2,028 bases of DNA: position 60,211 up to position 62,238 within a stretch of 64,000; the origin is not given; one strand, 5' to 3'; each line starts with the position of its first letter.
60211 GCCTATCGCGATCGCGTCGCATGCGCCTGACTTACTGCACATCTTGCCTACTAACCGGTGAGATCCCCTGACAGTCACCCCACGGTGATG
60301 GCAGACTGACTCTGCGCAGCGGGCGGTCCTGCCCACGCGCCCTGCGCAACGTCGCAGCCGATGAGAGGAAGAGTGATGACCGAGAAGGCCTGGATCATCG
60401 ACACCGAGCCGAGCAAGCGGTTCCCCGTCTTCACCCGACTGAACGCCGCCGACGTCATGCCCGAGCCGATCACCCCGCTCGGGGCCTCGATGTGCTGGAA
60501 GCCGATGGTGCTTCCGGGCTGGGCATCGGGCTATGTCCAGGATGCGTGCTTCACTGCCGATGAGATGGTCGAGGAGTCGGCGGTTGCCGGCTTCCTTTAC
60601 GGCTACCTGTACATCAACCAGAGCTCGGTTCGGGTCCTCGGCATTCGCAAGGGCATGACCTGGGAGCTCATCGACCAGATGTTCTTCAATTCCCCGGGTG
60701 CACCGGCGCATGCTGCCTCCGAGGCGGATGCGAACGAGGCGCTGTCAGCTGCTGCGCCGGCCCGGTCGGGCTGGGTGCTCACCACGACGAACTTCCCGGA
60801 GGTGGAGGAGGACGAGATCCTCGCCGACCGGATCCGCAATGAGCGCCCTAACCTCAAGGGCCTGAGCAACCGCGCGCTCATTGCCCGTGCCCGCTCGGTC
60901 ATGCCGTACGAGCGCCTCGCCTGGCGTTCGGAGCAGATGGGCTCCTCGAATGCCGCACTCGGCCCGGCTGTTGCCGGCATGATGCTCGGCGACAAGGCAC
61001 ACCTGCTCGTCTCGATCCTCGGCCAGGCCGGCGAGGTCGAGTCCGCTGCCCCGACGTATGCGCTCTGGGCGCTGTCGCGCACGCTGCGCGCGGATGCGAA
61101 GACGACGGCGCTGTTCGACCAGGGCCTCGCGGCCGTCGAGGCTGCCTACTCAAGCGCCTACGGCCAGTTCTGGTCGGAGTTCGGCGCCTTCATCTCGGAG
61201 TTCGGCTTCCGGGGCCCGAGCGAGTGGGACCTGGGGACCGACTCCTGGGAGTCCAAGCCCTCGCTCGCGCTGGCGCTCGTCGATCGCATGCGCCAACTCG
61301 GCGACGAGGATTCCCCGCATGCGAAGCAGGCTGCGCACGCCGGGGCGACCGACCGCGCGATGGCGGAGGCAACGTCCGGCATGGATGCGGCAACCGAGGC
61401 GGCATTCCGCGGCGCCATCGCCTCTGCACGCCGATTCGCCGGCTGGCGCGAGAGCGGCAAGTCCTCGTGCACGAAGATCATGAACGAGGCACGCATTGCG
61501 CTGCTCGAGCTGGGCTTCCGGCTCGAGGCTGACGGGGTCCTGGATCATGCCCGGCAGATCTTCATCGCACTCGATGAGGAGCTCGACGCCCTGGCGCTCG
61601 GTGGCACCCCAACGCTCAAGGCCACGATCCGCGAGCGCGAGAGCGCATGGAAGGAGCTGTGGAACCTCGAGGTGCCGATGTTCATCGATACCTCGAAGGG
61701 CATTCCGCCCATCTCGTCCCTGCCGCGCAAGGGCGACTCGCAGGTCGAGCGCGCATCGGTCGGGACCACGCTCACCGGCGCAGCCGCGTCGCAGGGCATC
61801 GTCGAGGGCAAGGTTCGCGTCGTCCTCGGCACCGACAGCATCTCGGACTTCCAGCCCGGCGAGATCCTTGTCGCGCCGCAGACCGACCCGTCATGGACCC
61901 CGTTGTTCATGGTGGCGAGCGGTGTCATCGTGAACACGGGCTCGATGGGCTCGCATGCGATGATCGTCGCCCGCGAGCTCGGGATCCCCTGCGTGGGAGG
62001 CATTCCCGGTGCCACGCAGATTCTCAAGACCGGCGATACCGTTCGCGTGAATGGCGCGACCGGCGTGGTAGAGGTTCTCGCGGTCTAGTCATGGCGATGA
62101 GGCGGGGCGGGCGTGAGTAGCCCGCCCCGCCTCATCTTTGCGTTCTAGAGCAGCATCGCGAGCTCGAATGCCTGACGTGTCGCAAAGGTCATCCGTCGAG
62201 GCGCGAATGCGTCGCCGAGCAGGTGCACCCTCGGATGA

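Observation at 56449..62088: Two ATP-grasp-less swivel-histidine (RPH / PEP-synthase-like) paralogues bracketing a histidine phosphatase and a stand-alone Rieske oxygenase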

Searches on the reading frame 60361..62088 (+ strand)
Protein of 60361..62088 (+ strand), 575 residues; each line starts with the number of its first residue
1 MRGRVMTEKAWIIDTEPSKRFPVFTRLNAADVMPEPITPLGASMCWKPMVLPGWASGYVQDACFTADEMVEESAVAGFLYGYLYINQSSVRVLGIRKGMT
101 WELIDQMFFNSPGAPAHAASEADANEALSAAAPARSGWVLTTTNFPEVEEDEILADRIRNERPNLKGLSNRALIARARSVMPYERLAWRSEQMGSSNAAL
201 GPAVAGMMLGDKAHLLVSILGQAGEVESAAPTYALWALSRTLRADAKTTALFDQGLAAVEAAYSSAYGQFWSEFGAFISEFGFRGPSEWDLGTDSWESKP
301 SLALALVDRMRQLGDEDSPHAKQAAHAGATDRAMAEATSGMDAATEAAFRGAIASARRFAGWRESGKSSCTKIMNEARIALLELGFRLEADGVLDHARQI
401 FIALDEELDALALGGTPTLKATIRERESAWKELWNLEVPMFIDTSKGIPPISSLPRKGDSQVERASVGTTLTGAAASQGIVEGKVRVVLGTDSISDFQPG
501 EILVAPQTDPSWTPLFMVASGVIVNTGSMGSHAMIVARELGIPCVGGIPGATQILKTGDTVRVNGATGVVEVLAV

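Call 7: search_protein_families(library=pfam, proteins=[window:60361-62088:+], max_evalue=0.1)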
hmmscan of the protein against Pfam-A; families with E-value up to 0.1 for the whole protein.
window:60361-62088:+ (575 aa): 1 family
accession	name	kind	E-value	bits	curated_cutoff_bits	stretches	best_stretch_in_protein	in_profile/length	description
PF00391.29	PEP-utilizers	-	2.7e-25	88.2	23.1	1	497-568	1-72/72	PEP-utilising enzyme, mobile domain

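Call 8: search_protein_families(library=ncbifam, proteins=[window:60361-62088:+], max_evalue=0.1)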
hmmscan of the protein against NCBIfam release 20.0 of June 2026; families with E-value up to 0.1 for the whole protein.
window:60361-62088:+ (575 aa): 27 families (the best 25 are shown)
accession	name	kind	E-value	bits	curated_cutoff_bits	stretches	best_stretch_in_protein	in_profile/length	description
NF004881.0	PRK06241.2-2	equivalog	8.2e-53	179.9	883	1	214-573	533-890/898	phosphoenolpyruvate synthase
NF004878.0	PRK06241.1-3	subfamily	6.7e-45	153.5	945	1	269-573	589-889/891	phosphoenolpyruvate synthase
NF004877.0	PRK06241.1-2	subfamily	6e-39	134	866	1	274-573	574-868/869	phosphoenolpyruvate synthase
NF052632.1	undecylprod_RedH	equivalog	2.2e-38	131.8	1350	1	233-573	540-878/880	undecylprodigiosin ligase RedH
NF052631.1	prodigiosin_PigC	equivalog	1.9e-37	128.7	1300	1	235-572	545-881/883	prodigiosin ligase PigC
NF041857.1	RIF_Ptrans_rph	equivalog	2.8e-37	128.5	999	1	275-573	571-864/864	rifamycin-inactivating phosphotransferase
NF004882.0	PRK06241.2-3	equivalog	3.2e-32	111.6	850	1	224-572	490-818/827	phosphoenolpyruvate synthase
NF004880.0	PRK06241.2-1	equivalog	1.2e-31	109.5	972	1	273-573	544-837/837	phosphoenolpyruvate synthase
NF006153.0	PRK08296.1-5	subfamily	1.5e-31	109.5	578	1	462-573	495-606/608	hypothetical protein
NF004883.0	PRK06241.2-4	equivalog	1.5e-29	102.8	1063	1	209-571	544-911/928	phosphoenolpyruvate synthase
NF004879.0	PRK06241.1-4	equivalog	3.8e-29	101.4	976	1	276-573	576-868/868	phosphoenolpyruvate synthase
NF005057.0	PRK06464.1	equivalog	7e-29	100.4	598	1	469-570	356-460/798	phosphoenolpyruvate synthase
NF004520.0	PRK05865.1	equivalog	1.1e-28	99.6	1509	1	352-573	631-837/854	sugar epimerase family protein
TIGR01418.1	PEP_synth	equivalog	6e-28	97.6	739.75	1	470-570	353-456/784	pyruvate, water dikinase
NF006150.0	PRK08296.1-2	subfamily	1.8e-27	95.8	650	1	465-573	497-605/633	hypothetical protein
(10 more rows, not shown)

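Call 12: find_encoding_contigs(protein=window:60376-62088:+, flank=10000, max_places=4)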
Protein window:60376-62088:+ (570 aa): 21 contigs read that carry it; 4 places shown.
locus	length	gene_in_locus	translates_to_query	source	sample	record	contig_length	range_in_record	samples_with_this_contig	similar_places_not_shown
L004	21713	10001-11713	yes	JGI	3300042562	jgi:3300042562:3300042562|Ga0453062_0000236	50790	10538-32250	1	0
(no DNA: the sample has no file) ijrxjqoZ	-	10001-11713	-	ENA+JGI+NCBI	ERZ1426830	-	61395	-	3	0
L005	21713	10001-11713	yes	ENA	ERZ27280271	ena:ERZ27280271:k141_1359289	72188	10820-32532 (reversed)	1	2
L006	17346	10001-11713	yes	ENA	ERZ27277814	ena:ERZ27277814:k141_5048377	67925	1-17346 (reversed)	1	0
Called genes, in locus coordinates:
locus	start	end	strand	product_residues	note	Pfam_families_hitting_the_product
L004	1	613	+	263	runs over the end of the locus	PF06283:ThuA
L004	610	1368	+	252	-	PF00106:adh_short, PF01370:Epimerase, PF08659:KR (weak), PF13460:NAD_binding_10 (weak), PF13561:adh_short_C2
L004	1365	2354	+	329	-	PF00296:Bac_luciferase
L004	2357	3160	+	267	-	PF01261:AP_endonuc_2 (weak)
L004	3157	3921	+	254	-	PF13350:Y_phosphatase3, PF22784:PTP-SAK (faint), PF03162:Y_phosphatase2 (weak)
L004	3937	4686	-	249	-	PF00106:adh_short, PF08659:KR, PF13561:adh_short_C2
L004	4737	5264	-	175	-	PF01243:PNPOx_N (weak)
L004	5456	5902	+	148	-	PF13577:SnoaL_4, PF12680:SnoaL_2 (weak)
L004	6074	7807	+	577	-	PF27448:Rph_4th, PF00391:PEP-utilizers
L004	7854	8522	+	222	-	PF00300:His_Phos_1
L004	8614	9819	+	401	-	PF00355:Rieske, PF00848:Ring_hydroxyl_A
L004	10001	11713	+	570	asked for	PF27448:Rph_4th, PF00391:PEP-utilizers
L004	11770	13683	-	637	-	PF00724:Oxidored_FMN, PF00070:Pyr_redox (faint), PF07992:Pyr_redox_2 (weak), PF00890:FAD_binding_2, PF03486:HI0933_like (weak), PF12831:FAD_oxidored (weak), PF13450:NAD_binding_8, PF07992:Pyr_redox_2 (weak), +1 more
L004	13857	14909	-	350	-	PF08240:ADH_N, PF00107:ADH_zinc_N, PF13602:ADH_zinc_N_2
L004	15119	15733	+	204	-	-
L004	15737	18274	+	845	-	PF00391:PEP-utilizers, PF02896:PEP-utilizers_C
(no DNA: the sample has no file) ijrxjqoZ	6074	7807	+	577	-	PF27448:Rph_4th, PF00391:PEP-utilizers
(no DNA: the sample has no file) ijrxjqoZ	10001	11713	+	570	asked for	PF27448:Rph_4th, PF00391:PEP-utilizers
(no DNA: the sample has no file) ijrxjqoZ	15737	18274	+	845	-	PF00391:PEP-utilizers, PF02896:PEP-utilizers_C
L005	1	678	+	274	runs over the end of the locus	PF06283:ThuA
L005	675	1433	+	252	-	PF00106:adh_short, PF01370:Epimerase, PF08659:KR (weak), PF13460:NAD_binding_10 (weak), PF13561:adh_short_C2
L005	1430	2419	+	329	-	PF00296:Bac_luciferase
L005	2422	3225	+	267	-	PF01261:AP_endonuc_2 (weak)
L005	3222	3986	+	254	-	PF13350:Y_phosphatase3, PF22784:PTP-SAK (weak), PF03162:Y_phosphatase2 (weak)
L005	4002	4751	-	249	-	PF00106:adh_short, PF08659:KR, PF23441:SDR, PF13561:adh_short_C2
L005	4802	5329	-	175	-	PF01243:PNPOx_N (weak)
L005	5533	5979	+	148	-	PF13577:SnoaL_4, PF12680:SnoaL_2 (weak)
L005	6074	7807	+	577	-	PF27448:Rph_4th, PF00391:PEP-utilizers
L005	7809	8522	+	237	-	PF00300:His_Phos_1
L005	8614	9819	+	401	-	PF00355:Rieske, PF00848:Ring_hydroxyl_A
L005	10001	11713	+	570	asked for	PF27448:Rph_4th, PF00391:PEP-utilizers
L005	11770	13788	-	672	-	PF00724:Oxidored_FMN, PF00070:Pyr_redox (faint), PF07992:Pyr_redox_2 (weak), PF00890:FAD_binding_2 (weak), PF01266:DAO (faint), PF03486:HI0933_like (weak), PF12831:FAD_oxidored (weak), PF13450:NAD_binding_8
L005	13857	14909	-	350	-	PF08240:ADH_N, PF00107:ADH_zinc_N, PF13602:ADH_zinc_N_2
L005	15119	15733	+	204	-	-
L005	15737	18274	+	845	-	PF00391:PEP-utilizers, PF02896:PEP-utilizers_C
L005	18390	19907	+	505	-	PF00005:ABC_tran, PF09818:ABC_ATPase (faint), PF13304:AAA_21 (faint), PF00005:ABC_tran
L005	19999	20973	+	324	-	PF02653:BPD_transp_2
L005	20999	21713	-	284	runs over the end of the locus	PF06283:ThuA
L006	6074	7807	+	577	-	PF27448:Rph_4th, PF00391:PEP-utilizers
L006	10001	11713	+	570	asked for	PF27448:Rph_4th, PF00391:PEP-utilizers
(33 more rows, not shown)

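Call 13: search_protein_families(library=pfam, proteins=[L005:15737-18274:+, L005:15119-15733:+, L005:11770-13788:-, L005:13857-14909:-], max_evalue=1)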
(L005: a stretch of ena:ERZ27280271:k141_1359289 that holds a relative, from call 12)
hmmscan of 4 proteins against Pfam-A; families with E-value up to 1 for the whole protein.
L005:15737-18274:+ (845 aa): 3 families
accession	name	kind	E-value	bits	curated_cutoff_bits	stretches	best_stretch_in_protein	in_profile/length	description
PF02896.24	PEP-utilizers_C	-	1.8e-72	244.4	22.8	1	497-838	5-291/293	PEP-utilising enzyme, PEP-binding domain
PF00391.29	PEP-utilizers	-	6.8e-20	70.9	23.1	1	400-481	3-72/72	PEP-utilising enzyme, mobile domain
PF22484.2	DUF6986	-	0.0047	16.2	27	1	608-744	100-237/408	Domain of unknown function (DUF6986)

L005:15119-15733:+ (204 aa): 0 families

L005:11770-13788:- (672 aa): 16 families
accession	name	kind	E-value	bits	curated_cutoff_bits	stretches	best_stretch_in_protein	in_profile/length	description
PF00724.26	Oxidored_FMN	-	3.2e-39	135.6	27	1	29-355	4-334/342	NADH:flavin oxidoreductase / NADH oxidase family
PF07992.20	Pyr_redox_2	-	3.8e-14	53.3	26.1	2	399-442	135-178/291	Pyridine nucleotide-disulphide oxidoreductase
PF00070.33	Pyr_redox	-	1.2e-09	39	22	2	409-442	2-35/82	Pyridine nucleotide-disulphide oxidoreductase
PF00890.30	FAD_binding_2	-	1.1e-08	35.2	20.4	1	409-448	2-41/414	FAD binding domain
PF13450.12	NAD_binding_8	-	3.8e-08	33.9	21.9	1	411-446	1-36/68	NAD(P)-binding Rossmann-like domain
PF03486.20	HI0933_like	-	7.2e-07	29.3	50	1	409-454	3-48/244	HI0933-like protein Rossmann domain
PF01266.30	DAO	-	2.3e-06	27.8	27.9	1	409-454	2-49/353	FAD dependent oxidoreductase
PF12831.13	FAD_oxidored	-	4.8e-06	26.6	27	1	409-448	2-41/416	FAD dependent oxidoreductase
PF01134.28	GIDA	-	0.00082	19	22.1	1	410-439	3-32/391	Glucose inhibited division protein A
PF13738.12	Pyr_redox_3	-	0.026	14.2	30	1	410-439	168-197/305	Pyridine nucleotide-disulphide oxidoreductase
PF05834.18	Lycopene_cycl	-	0.044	13.3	23.4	1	409-440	2-35/380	Lycopene cyclase protein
PF01210.29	NAD_Gly3P_dh_N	-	0.057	13.8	23.1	1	411-441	4-34/158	NAD-dependent glycerol-3-phosphate dehydrogenase N-terminus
PF22620.2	OYE-like_second_a-b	-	0.063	13.8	25.5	1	522-564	6-48/128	OYE-like second alpha/beta domain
PF01494.25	FAD_binding_3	-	0.096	12.3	22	1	408-438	3-33/349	FAD binding domain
PF01207.24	Dus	-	0.099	12.2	20.4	0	221-354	106-225/311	Dihydrouridine synthase (Dus)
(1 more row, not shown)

L005:13857-14909:- (350 aa): 3 families
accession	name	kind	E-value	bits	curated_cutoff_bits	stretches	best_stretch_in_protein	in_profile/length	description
PF08240.17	ADH_N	-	1.6e-25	89.8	23.5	1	24-145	1-103/104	Alcohol dehydrogenase GroES-like domain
PF00107.32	ADH_zinc_N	-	3.8e-19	69.4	31.8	1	187-314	1-128/129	Zinc-binding dehydrogenase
PF13602.12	ADH_zinc_N_2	-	3.1e-11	44.8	27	1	221-348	2-134/134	Zinc-binding dehydrogenase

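Call 14: search_protein_families(library=ncbifam, proteins=[L005:15737-18274:+, L005:15119-15733:+], max_evalue=1)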
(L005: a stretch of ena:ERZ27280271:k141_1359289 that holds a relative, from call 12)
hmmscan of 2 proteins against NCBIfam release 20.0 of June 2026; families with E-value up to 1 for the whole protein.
L005:15737-18274:+ (845 aa): 25 families
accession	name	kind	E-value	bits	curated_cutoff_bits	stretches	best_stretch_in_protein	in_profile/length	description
TIGR01828.1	pyru_phos_dikin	equivalog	2.6e-195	651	843.45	1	158-839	170-864/865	pyruvate, phosphate dikinase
NF005057.0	PRK06464.1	equivalog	9.5e-51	172.8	598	1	363-832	350-782/798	phosphoenolpyruvate synthase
TIGR01418.1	PEP_synth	equivalog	3.3e-46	158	739.75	1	365-829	348-773/784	pyruvate, water dikinase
TIGR01417.1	PTS_I_fam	equivalog_domain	1.8e-41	142.3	341.7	1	387-833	140-534/565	phosphoenolpyruvate--protein phosphotransferase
NF004531.0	PRK05878.1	equivalog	2.6e-36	125.3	456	1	181-508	156-481/534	pyruvate, phosphate dikinase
NF008283.0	PRK11061.1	equivalog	2.3e-30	105.5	583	1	394-832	315-698/748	phosphoenolpyruvate--protein phosphotransferase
NF008382.0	PRK11177.1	equivalog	4.4e-30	104.8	824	1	392-829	146-531/575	phosphoenolpyruvate-protein phosphotransferase PtsI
NF006153.0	PRK08296.1-5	subfamily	8e-11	41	578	1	364-485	497-605/608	hypothetical protein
NF004881.0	PRK06241.2-2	equivalog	9.7e-11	40.6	883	1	371-485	789-889/898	phosphoenolpyruvate synthase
NF052631.1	prodigiosin_PigC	equivalog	2.6e-10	38.9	1300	1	369-485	777-881/883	prodigiosin ligase PigC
NF006152.0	PRK08296.1-4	equivalog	7e-09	34.6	723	1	371-485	506-607/609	hypothetical protein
NF006150.0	PRK08296.1-2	subfamily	8.9e-08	30.8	650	1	371-469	503-595/633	hypothetical protein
NF006151.0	PRK08296.1-3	equivalog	1.1e-07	30.8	693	1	363-485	493-602/604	hypothetical protein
NF052632.1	undecylprod_RedH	equivalog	6e-07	27.8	1350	1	371-485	775-877/880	undecylprodigiosin ligase RedH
NF004880.0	PRK06241.2-1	equivalog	1.2e-06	26.7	972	1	371-451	736-814/837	phosphoenolpyruvate synthase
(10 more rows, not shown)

L005:15119-15733:+ (204 aa): 0 families

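Call 26: search_solved_structures(query=L005:15737-18274:+, max_evalue=1e-10, show_alignments=1)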
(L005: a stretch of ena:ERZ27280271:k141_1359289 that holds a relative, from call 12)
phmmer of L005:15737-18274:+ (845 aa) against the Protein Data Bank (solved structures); distinct sequences matched with E-value up to 1e-10: 25.
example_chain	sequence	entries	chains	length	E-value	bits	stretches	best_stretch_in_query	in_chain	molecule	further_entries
1vbg_A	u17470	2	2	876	4.5e-146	491.6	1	180-838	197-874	pyruvate,orthophosphate dikinase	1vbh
5jvn_A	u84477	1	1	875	5.3e-145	488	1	174-839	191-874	Pyruvate, phosphate dikinase, chloroplastic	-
5jvj_A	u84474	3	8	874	1.6e-141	476.5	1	174-839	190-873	Pyruvate, phosphate dikinase, chloroplastic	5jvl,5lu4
1ggo_A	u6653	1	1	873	7.9e-141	474.2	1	158-841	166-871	PROTEIN (PYRUVATE, PHOSPHATE DIKINASE)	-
1dik_A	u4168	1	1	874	2.2e-140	472.8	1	62-841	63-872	PYRUVATE PHOSPHATE DIKINASE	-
9pzl_A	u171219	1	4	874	2.8e-140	472.4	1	158-841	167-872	Pyruvate, phosphate dikinase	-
1kbl_A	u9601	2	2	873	2.8e-140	472.4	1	158-841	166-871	PYRUVATE PHOSPHATE DIKINASE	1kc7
2dik_A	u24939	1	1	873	2.9e-140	472.3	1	62-841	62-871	PROTEIN (PYRUVATE PHOSPHATE DIKINASE)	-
1jde_A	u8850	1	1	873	4e-140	471.9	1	161-841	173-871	PYRUVATE, PHOSPHATE DIKINASE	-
2r82_A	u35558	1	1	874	1.4e-139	470.1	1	158-841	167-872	Pyruvate, phosphate dikinase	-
2x0s_A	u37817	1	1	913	4.6e-137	461.7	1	256-840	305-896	PYRUVATE PHOSPHATE DIKINASE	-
8a8e_A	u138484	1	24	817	5.9e-40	140.6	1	370-836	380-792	Phosphoenolpyruvate synthase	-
2fm4_A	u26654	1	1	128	5e-27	97.8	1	372-488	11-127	Pyruvate, phosphate dikinase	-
9dae_A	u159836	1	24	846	2.4e-25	92.2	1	369-834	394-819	Phosphoenolpyruvate synthase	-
6vbj_A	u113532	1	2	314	4.8e-24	87.9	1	508-831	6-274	Phosphoenolpyruvate-protein phosphotransferase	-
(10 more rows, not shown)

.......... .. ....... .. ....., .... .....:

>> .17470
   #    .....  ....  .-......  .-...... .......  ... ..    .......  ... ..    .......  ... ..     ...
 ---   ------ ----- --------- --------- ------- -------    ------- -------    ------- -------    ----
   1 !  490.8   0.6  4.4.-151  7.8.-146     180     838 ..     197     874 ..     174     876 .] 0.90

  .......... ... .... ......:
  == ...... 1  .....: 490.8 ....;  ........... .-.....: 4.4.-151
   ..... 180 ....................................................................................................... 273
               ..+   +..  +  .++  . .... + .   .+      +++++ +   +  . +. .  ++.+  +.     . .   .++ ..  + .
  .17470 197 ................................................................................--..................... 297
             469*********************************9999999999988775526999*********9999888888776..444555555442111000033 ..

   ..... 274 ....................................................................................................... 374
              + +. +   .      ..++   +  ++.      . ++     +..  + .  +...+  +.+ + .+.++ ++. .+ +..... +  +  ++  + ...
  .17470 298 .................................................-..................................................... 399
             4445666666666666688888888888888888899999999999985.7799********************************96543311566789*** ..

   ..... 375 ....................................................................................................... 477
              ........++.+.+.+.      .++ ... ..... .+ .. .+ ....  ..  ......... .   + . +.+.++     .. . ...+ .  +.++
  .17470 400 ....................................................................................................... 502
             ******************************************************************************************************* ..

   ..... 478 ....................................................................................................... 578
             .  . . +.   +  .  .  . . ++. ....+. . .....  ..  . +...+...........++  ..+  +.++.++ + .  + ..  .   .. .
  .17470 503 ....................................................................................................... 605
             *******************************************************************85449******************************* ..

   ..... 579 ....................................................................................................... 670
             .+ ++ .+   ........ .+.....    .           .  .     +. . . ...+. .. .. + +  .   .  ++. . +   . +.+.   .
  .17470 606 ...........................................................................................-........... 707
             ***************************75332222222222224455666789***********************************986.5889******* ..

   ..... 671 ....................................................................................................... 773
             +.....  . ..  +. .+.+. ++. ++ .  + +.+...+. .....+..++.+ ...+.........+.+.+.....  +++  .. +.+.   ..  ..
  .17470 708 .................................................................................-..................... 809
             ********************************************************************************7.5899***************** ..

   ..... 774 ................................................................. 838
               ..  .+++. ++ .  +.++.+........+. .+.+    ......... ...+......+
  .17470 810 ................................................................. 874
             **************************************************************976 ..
